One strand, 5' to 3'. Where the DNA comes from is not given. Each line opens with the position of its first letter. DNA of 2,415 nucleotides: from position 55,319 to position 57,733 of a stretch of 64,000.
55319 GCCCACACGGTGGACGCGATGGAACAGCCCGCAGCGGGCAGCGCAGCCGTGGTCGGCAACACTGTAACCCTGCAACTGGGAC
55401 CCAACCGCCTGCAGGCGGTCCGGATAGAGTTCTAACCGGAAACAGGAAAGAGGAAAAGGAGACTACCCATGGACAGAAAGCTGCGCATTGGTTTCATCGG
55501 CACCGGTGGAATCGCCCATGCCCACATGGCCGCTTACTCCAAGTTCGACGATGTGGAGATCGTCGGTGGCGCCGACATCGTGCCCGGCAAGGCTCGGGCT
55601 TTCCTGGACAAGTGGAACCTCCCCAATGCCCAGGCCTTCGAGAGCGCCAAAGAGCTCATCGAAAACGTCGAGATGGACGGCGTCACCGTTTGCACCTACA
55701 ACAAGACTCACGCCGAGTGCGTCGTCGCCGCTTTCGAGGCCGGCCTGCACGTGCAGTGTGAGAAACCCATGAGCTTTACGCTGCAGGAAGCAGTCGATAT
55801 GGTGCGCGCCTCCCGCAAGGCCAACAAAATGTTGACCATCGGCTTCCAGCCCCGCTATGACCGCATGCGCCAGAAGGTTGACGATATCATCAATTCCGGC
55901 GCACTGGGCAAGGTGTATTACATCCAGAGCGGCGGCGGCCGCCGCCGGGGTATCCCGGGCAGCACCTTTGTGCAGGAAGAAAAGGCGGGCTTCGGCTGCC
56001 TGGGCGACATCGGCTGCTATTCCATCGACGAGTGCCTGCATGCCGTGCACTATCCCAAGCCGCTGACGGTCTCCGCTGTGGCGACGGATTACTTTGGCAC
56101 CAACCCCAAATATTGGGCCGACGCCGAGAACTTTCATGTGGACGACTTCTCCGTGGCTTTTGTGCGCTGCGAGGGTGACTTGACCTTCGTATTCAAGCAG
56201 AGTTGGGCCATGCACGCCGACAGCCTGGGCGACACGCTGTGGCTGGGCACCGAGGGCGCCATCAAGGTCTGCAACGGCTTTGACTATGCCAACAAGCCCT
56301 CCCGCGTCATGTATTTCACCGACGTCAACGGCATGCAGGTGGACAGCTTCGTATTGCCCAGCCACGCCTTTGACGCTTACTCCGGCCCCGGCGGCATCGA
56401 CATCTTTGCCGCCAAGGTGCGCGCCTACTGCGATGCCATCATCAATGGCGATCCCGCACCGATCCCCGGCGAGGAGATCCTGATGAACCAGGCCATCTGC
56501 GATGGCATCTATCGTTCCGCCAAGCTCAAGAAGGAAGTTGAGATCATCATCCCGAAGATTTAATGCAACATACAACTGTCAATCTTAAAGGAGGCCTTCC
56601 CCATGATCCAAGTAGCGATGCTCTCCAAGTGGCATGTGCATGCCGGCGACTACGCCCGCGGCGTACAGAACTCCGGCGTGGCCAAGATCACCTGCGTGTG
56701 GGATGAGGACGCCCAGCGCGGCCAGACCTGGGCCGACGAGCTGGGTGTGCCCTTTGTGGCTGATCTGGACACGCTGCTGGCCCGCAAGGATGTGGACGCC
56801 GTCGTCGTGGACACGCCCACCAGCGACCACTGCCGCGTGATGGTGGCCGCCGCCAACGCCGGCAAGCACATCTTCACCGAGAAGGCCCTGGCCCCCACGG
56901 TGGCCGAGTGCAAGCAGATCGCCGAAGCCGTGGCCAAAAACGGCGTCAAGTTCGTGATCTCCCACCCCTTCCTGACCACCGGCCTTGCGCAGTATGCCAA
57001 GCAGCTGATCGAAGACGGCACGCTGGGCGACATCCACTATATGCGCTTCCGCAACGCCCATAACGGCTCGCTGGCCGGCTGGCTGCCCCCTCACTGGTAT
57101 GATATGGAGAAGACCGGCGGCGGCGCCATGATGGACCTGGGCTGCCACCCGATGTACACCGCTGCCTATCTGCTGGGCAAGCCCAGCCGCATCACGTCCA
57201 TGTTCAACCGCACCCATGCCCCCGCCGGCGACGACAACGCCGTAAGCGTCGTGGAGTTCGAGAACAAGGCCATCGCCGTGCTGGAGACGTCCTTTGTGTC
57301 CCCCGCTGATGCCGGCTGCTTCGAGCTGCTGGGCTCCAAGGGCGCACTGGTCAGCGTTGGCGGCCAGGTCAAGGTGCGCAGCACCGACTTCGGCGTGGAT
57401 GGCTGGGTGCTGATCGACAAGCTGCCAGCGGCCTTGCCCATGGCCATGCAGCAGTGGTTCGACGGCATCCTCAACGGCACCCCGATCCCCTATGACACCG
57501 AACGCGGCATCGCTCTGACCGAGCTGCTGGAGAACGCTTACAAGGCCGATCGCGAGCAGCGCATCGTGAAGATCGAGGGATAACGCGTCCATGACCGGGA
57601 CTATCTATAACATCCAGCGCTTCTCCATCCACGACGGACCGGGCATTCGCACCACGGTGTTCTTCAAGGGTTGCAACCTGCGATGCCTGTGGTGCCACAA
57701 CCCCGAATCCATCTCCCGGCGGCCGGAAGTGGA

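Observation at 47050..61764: Self-contained locus linking alpha-mannoside import and hydrolysis to two oxidoreductases and radical chemistry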

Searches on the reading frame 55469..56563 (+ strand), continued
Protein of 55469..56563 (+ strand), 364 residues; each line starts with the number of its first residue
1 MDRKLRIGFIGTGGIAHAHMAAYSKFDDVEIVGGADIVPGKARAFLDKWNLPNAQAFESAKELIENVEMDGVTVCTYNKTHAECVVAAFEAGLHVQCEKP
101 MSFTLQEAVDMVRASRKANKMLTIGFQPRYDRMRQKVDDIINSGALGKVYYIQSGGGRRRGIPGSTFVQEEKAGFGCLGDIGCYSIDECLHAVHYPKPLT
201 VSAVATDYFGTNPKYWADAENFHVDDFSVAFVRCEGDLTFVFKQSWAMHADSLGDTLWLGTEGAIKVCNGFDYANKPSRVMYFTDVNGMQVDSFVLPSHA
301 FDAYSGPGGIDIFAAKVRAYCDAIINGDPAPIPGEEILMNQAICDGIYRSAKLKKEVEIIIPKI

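Call 73: search_protein_families(library=pfam, proteins=[L130:12054-13124:+, L130:12935-14131:+, L090:15797-16477:+, L090:16470-17414:+, L118:11311-11946:+, L118:12006-12896:+, L118:13032-14393:+, L118:14397-15143:+, L137:7170-9851:+, L091:12587-14176:+], max_evalue=0.0001)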
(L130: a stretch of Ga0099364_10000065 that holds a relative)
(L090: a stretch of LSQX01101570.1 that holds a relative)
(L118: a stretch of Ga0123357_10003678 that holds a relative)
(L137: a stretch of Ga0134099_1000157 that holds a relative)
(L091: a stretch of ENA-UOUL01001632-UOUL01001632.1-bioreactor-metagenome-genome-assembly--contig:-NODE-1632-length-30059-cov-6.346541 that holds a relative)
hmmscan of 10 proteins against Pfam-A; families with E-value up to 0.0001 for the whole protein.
L130:12054-13124:+ (357 aa): 1 family
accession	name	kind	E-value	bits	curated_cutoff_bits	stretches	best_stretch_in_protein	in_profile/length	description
PF01208.23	URO-D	-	2.2e-16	60.2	23.9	1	165-355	154-345/346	Uroporphyrinogen decarboxylase (URO-D)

L130:12935-14131:+ (399 aa): 1 family
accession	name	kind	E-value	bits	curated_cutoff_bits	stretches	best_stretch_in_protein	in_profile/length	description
PF01208.23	URO-D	-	1.3e-21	77.5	23.9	1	156-399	101-344/346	Uroporphyrinogen decarboxylase (URO-D)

L090:15797-16477:+ (227 aa): 3 families
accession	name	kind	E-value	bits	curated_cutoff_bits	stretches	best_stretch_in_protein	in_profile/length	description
PF00005.33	ABC_tran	-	2.1e-34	119.5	25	1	25-174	1-137/137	ABC transporter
PF13304.12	AAA_21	-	2.5e-05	24.9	27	0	143-209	235-303/304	AAA domain, putative AbiEii toxin, Type IV TA system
PF02463.25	SMC_N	-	2.8e-05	24.1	40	0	36-218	25-211/220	RecF/RecN/SMC N terminal domain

L090:16470-17414:+ (315 aa): 4 families
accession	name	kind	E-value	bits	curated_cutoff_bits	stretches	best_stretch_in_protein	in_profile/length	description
PF00005.33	ABC_tran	-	1e-34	120.5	25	1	29-176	1-136/137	ABC transporter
PF13304.12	AAA_21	-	5.6e-08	33.6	27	0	41-62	1-22/304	AAA domain, putative AbiEii toxin, Type IV TA system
PF02463.25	SMC_N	-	1.4e-06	28.3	40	0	131-223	125-213/220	RecF/RecN/SMC N terminal domain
PF04014.23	MazE_antitoxin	-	6.5e-05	23.3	24.7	0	262-297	5-41/48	Antidote-toxin recognition MazE, bacterial antitoxin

L118:11311-11946:+ (212 aa): 1 family
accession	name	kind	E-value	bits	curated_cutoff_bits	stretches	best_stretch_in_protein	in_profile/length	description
PF02586.19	SRAP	-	7e-41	140.5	27.1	1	3-187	1-183/214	SOS response associated peptidase (SRAP)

L118:12006-12896:+ (297 aa): 2 families
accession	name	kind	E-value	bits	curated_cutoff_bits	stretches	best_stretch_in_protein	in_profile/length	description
PF14748.11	P5CR_dimer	-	3.8e-31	107.9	25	1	186-290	1-105/105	Pyrroline-5-carboxylate reductase dimerisation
PF03807.23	F420_oxidored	-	8.5e-10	39.6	21.6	1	27-123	1-94/94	NADP oxidoreductase coenzyme F420-dependent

L118:13032-14393:+ (454 aa): 3 families
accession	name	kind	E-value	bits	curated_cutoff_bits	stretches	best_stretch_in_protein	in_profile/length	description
PF00768.25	Peptidase_S11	-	4.1e-57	193.8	27.6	1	80-314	4-238/239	D-alanyl-D-alanine carboxypeptidase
PF13354.11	Beta-lactamase2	-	1.3e-07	31.6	22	1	103-229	13-142/214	Beta-lactamase enzyme family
PF07943.18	PBP5_C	-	2.9e-05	24.6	21.2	1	379-431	38-90/91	Penicillin-binding protein 5, C-terminal domain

L118:14397-15143:+ (249 aa): 2 families
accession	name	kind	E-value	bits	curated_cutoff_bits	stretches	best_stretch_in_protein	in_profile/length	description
PF00849.27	PseudoU_synth_2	-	7.3e-26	91.7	26.8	1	75-208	2-151/152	RNA pseudouridylate synthase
PF01479.30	S4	-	7.2e-06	26.1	22.8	1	12-51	1-42/48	S4 domain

L137:7170-9851:+ (894 aa): 6 families
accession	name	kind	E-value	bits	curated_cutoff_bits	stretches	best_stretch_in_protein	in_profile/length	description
PF00122.25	E1-E2_ATPase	-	1.1e-54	185.1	28.1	1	120-322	1-181/181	E1-E2 ATPase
PF00689.26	Cation_ATPase_C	-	6.8e-50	169.7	27.3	1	701-877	2-175/175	Cation transporting ATPase, C-terminus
PF00702.32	Hydrolase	-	6.7e-19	69.5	26.4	1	340-631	3-191/191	haloacid dehalogenase-like hydrolase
PF00690.31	Cation_ATPase_N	-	6.8e-19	67.7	20.4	1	10-76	2-69/69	Cation transporter/ATPase, N-terminus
PF13246.12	Cation_ATPase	-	2.8e-17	62.9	21.7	1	373-455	2-90/91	Cation transport ATPase (P-type)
PF12710.13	HAD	-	4.3e-06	27.7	27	1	520-625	86-186/189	haloacid dehalogenase-like hydrolase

L091:12587-14176:+ (530 aa): 0 families

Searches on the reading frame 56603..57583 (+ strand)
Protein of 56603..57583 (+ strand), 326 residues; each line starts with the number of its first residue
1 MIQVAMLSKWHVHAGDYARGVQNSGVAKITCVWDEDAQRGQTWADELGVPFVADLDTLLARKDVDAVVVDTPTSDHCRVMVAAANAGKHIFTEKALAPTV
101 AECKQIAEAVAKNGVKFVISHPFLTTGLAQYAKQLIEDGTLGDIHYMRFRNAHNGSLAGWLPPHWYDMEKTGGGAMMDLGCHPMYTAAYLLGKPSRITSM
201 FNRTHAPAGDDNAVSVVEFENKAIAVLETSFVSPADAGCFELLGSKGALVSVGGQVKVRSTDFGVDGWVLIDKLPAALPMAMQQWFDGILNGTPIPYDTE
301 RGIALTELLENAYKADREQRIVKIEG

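Call 3: search_protein_families(library=pfam, proteins=[window:56603-57583:+])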
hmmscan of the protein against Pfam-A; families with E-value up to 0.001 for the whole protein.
window:56603-57583:+ (326 aa): 3 families
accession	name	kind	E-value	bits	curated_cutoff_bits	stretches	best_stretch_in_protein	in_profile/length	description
PF22725.1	GFO_IDH_MocA_C3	-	6.4e-27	94.5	27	1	130-249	2-123/124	GFO/IDH/MocA C-terminal domain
PF01408.29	GFO_IDH_MocA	-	2.8e-21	76.9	24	1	18-119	16-118/120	Oxidoreductase family, NAD-binding Rossmann fold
PF02894.22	GFO_IDH_MocA_C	-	5.1e-21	75.9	22.9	1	133-324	1-218/218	Oxidoreductase family, C-terminal alpha/beta domain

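Call 4: search_protein_families(library=ncbifam, proteins=[window:56603-57583:+])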
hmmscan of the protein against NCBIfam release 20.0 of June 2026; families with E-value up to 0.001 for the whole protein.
window:56603-57583:+ (326 aa): 9 families
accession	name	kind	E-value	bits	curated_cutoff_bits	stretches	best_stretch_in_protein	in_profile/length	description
TIGR04380.1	myo_inos_iolG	equivalog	3.3e-30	105.1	355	1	13-322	16-329/330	inositol 2-dehydrogenase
NF052479.1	LevoglcsnDh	equivalog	5.6e-24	84.5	650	1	51-201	61-212/386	levoglucosan dehydrogenase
NF041392.1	XylDh_Gfo6_Halo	equivalog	5.9e-21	74.6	350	1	21-323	36-349/350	D-xylose 1-dehydrogenase Gfo6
NF040723.1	UDP-GlcNAcDh_Arch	equivalog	2.5e-18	66.6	450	1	27-248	25-234/302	UDP-N-acetylglucosamine 3-dehydrogenase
NF008607.0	PRK11579.1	subfamily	2.8e-17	62.7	330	1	41-253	42-251/346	oxidoreductase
NF007574.0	PRK10206.1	equivalog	4.8e-15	55.5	352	1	48-253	50-249/345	oxidoreductase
NF052679.1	InsChiInosDhIolG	equivalog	6e-11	42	540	1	27-119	28-122/343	bifunctional inositol 2-dehydrogenase/D-chiro-inositol 1-dehydrogenase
NF058561.1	BT_2158_fam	equivalog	2.3e-07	29.8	750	1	61-144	94-177/487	glycoside 3-dehydrogenase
NF058563.1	BT_2159_fam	equivalog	1.6e-05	24.1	650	1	21-156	19-155/350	disaccharide 3-dehydrogenase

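Call 25: search_solved_structures(query=window:56603-57583:+, max_evalue=1e-10)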
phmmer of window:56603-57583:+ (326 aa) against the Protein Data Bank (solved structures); distinct sequences matched with E-value up to 1e-10: 46.
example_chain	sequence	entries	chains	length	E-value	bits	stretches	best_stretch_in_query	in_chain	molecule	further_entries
6z3b_B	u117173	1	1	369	1.3e-21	80.5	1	25-249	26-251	Gfo/Idh/MocA family oxidoreductase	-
6z3b_A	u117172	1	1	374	1.3e-21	80.4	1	25-249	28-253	Gfo/Idh/MocA family oxidoreductase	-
6z3c_AAA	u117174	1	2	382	1.4e-21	80.4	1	25-249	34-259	Gfo/Idh/MocA family oxidoreductase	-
6nor_A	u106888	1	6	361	1.5e-20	77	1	30-323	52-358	Putative NAD dependent dehydrogenase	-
6o15_A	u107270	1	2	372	3.9e-20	75.6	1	16-230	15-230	Uncharacterized oxidoreductase YjhC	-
7xr9_A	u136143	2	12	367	1.5e-19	73.7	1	27-187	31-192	DgpA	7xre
4h3v_A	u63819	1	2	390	1.6e-19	73.6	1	35-193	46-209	Oxidoreductase domain protein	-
9m3d_B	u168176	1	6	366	1.1e-18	70.8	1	39-191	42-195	DgpA1 from W974-1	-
2glx_A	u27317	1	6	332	7.3e-18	68.1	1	27-251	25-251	1,5-anhydro-D-fructose reductase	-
3db2_A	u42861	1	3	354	1.2e-17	67.4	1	27-235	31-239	putative NADPH-dependent oxidoreductase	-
4gqa_A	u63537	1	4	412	1e-16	64.4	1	32-199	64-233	NAD binding Oxidoreductase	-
5a02_A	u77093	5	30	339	1.5e-16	63.8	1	40-201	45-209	ALDOSE-ALDOSE OXIDOREDUCTASE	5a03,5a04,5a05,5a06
4fb5_A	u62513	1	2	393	1.6e-16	63.8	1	38-200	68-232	Probable oxidoreductase protein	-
4n54_A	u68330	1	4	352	1.8e-16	63.6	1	11-250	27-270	Inositol dehydrogenase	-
4mkx_A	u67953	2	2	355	1.8e-16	63.6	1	11-250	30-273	Inositol dehydrogenase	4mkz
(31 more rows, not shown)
